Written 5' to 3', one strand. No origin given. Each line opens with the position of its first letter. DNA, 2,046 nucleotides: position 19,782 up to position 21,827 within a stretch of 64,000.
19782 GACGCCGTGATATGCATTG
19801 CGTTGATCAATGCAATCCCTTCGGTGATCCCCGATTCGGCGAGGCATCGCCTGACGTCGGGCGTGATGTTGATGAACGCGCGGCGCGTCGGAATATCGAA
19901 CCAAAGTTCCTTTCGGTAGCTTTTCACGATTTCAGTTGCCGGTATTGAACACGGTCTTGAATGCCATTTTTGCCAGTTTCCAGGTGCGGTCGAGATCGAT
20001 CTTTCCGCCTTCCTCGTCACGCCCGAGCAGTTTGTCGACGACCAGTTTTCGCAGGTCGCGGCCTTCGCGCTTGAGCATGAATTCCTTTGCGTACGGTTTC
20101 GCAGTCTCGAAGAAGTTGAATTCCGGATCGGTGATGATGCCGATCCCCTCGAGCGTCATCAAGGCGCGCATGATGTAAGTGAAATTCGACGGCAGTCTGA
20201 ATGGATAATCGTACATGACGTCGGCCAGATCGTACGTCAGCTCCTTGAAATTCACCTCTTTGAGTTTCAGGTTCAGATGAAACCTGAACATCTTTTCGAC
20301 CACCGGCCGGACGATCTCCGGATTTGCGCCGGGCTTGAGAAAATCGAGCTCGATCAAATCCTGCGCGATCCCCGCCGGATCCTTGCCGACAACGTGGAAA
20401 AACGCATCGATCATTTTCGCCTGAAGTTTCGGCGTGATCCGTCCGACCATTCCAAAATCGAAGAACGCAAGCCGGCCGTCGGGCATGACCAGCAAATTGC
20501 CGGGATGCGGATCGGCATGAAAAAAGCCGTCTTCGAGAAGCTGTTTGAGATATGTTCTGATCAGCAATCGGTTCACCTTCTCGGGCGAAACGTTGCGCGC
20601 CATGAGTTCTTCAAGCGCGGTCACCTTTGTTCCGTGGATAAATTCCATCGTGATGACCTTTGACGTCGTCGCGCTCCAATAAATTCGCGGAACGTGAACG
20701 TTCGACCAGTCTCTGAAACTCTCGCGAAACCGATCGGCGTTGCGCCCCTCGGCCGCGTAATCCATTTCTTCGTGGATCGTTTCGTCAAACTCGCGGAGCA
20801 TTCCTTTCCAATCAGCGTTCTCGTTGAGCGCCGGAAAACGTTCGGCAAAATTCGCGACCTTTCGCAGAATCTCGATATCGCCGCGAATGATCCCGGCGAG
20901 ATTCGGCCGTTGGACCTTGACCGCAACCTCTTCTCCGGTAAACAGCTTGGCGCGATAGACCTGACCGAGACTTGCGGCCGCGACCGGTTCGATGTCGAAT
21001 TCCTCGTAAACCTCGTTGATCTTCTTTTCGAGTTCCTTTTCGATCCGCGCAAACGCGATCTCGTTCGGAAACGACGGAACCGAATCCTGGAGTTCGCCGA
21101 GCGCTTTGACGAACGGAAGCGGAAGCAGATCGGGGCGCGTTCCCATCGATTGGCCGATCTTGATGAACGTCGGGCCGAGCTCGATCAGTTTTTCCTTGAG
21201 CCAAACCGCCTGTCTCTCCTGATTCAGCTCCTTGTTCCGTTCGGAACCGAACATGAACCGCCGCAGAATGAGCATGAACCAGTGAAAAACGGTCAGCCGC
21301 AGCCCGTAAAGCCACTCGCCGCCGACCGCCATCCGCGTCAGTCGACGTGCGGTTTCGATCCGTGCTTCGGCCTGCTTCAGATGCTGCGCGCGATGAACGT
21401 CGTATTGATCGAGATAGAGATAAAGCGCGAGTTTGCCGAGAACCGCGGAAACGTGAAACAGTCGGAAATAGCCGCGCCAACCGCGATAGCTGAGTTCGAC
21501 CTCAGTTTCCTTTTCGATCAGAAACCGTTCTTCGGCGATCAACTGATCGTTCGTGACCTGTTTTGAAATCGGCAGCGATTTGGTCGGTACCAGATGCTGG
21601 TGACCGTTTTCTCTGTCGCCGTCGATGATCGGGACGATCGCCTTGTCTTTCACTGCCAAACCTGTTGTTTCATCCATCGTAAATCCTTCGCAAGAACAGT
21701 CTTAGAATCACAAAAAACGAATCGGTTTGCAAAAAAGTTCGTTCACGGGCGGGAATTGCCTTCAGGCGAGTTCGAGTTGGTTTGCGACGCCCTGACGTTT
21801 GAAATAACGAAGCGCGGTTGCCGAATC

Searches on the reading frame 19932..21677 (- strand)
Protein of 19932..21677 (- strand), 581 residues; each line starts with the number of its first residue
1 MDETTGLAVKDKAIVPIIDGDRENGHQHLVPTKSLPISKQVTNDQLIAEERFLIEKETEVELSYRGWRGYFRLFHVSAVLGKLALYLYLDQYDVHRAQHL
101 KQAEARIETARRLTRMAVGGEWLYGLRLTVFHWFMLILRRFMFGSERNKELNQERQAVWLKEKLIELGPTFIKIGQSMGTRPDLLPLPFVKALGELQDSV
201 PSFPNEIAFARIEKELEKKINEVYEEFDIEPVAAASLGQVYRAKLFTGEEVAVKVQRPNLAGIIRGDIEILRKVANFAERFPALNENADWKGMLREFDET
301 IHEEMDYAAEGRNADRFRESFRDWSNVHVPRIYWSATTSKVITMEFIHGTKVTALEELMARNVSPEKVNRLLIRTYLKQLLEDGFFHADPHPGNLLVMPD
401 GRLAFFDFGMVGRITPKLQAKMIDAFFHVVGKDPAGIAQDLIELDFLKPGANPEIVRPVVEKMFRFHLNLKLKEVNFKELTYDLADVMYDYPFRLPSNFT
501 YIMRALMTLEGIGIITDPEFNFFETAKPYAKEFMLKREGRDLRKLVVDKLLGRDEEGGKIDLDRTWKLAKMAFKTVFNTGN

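Call 16: search_protein_families(library=pfam, max_evalue=0.00001, proteins=[window:19932-21677:-])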
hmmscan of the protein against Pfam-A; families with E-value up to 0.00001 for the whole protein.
window:19932-21677:- (581 aa): 2 families
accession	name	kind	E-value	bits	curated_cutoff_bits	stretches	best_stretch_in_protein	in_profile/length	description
PF03109.22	ABC1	-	4.4e-82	275.3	22.9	1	195-439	1-242/244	ABC1 atypical kinase-like domain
PF01636.29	APH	-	5.5e-06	26.8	23.2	0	375-412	156-198/239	Phosphotransferase enzyme family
